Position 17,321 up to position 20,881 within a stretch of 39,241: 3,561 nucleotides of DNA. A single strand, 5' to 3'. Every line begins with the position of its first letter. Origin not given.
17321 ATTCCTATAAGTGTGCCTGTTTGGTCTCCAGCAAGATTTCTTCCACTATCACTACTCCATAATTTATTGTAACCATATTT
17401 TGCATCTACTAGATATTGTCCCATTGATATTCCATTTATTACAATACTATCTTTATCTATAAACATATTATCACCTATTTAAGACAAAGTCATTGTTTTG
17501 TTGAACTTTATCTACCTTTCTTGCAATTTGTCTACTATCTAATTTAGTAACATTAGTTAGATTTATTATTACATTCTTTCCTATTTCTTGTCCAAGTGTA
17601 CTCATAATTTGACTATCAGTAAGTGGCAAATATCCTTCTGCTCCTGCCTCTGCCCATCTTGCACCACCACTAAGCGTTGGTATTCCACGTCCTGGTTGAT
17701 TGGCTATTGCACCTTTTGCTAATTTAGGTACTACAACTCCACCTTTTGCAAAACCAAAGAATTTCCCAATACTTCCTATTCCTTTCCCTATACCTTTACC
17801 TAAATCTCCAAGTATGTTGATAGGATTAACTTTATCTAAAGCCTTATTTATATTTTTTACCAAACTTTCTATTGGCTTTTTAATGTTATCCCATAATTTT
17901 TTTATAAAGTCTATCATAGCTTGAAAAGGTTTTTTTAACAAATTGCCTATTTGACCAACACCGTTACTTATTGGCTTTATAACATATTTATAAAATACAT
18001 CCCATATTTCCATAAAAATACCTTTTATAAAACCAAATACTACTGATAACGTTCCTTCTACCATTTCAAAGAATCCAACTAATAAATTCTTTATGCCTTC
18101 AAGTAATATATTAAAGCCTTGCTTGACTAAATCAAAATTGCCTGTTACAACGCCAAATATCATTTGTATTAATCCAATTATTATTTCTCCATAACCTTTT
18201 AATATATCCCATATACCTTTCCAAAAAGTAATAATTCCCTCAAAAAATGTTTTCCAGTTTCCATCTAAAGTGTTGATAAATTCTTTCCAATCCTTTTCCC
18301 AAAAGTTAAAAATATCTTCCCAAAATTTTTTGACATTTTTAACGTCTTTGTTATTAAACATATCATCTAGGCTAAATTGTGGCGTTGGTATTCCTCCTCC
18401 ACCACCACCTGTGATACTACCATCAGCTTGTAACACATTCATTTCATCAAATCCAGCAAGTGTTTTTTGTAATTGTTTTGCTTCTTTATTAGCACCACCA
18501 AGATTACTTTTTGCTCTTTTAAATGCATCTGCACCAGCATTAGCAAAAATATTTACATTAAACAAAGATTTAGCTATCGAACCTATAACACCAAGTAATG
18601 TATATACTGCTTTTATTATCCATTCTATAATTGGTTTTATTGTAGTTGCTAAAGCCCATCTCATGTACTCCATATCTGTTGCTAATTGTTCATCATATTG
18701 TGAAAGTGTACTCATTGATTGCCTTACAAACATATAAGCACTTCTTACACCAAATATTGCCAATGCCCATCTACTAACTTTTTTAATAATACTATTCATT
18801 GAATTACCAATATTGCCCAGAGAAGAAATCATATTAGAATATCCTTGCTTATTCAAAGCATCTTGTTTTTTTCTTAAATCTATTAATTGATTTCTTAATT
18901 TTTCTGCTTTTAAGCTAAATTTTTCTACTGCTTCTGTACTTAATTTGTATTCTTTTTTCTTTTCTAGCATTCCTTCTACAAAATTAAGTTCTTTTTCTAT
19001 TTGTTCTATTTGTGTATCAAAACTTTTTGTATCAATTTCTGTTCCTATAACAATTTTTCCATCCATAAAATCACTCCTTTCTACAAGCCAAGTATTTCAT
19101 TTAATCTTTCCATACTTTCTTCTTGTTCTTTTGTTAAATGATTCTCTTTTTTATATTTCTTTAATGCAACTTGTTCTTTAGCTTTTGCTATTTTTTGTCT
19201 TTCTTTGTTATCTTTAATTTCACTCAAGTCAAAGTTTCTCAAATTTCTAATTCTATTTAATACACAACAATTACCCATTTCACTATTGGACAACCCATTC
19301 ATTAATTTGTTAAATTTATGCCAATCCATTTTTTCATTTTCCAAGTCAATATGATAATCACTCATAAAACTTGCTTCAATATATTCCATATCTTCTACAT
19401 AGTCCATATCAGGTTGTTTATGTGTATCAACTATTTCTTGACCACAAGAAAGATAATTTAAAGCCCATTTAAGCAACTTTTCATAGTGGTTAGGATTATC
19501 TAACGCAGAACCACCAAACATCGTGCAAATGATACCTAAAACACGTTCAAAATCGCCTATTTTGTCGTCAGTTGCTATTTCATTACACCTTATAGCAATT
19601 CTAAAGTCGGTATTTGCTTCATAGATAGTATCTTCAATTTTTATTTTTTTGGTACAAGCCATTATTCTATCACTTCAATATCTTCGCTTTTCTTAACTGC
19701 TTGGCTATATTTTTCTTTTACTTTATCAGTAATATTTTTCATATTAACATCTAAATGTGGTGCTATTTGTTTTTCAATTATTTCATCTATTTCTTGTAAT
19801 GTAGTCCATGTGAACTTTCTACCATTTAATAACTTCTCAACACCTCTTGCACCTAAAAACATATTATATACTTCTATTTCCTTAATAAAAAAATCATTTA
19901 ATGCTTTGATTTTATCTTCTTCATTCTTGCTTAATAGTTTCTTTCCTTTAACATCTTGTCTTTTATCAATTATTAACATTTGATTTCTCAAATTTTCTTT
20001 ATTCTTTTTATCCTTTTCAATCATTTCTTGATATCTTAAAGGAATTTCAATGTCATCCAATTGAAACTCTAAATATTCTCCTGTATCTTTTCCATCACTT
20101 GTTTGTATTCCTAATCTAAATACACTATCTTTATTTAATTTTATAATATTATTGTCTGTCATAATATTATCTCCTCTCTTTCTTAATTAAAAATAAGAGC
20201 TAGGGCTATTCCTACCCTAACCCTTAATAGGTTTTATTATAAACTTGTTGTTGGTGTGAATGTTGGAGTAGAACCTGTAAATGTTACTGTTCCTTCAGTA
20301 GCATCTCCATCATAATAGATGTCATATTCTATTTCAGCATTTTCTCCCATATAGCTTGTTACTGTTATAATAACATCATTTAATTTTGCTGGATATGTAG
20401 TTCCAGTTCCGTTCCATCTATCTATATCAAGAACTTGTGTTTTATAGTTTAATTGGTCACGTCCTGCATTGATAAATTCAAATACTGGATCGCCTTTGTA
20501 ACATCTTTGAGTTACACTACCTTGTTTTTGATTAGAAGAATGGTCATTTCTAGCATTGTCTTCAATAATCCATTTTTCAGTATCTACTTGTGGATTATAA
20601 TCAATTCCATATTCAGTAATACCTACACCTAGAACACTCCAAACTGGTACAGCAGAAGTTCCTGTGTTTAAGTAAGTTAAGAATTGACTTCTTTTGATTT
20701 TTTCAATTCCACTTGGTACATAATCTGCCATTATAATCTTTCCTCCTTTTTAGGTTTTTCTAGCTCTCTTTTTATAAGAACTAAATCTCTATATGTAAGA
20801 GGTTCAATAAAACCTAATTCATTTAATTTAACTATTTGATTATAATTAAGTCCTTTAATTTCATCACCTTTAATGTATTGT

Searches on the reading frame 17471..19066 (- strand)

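Call 76: search_protein_families(library=phrogs, proteins=[window:17471-19066:-], max_evalue=0.001)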
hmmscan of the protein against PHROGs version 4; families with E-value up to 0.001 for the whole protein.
window:17471-19066:- (531 aa): 13 families
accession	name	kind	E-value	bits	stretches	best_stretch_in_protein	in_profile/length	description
phrog_1535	-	tail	1.4e-26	94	2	36-299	258-578/1152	tail length tape measure protein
phrog_4200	-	tail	4e-12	46.5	1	89-496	310-639/732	tail length tape measure protein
phrog_1272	-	tail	3.3e-10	39.4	1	78-473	588-961/1606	tail length tape measure protein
phrog_58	-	tail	3e-08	33.5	1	137-522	572-1042/1544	tail length tape measure protein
phrog_305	-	tail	7.7e-08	32.4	1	78-497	405-728/1001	tail length tape measure protein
phrog_5493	-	tail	9.7e-08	31.8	1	79-410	589-808/1102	tail length tape measure protein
phrog_8927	-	tail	3.4e-06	26.4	1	72-478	619-940/1619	tail length tape measure protein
phrog_991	-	tail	5.2e-05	22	1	139-520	593-912/1966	tail length tape measure protein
phrog_1204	-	tail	0.00013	21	1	113-450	374-653/1483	tail protein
phrog_14295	-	unknown function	0.00016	20.5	1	44-409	862-1115/1439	-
phrog_17020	-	unknown function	0.00022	21.6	1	247-439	42-217/353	-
phrog_4070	-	tail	0.00024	20.3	1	240-409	104-298/989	tail length tape measure protein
phrog_8125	-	tail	0.00056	20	1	253-408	367-487/578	tail length tape measure protein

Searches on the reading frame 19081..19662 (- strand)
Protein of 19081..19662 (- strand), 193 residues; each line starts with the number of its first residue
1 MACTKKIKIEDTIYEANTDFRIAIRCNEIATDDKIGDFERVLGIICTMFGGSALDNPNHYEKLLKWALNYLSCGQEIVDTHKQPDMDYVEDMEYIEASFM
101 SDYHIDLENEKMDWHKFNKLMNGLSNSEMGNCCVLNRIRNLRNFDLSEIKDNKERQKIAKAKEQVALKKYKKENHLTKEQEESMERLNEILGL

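Call 76: search_protein_families(library=phrogs, proteins=[window:19081-19662:-], max_evalue=0.001)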
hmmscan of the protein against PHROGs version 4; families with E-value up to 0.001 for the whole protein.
window:19081-19662:- (193 aa): 1 family
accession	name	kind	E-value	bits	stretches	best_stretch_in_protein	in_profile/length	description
phrog_706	-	unknown function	2.8e-34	119.6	1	4-180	9-195/201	-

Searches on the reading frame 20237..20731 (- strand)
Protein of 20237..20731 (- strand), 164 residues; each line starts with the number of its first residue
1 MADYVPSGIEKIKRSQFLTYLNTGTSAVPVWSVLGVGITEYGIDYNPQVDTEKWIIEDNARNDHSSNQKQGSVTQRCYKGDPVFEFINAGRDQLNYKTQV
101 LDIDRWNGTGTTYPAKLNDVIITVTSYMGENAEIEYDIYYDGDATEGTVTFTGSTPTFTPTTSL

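Call 76: search_protein_families(library=phrogs, proteins=[window:20237-20731:-], max_evalue=0.001)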
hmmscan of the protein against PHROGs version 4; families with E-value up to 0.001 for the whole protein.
window:20237-20731:- (164 aa): 1 family
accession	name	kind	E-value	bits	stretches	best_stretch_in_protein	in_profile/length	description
phrog_3099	-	unknown function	2.6e-28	100.2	1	9-162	5-167/171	-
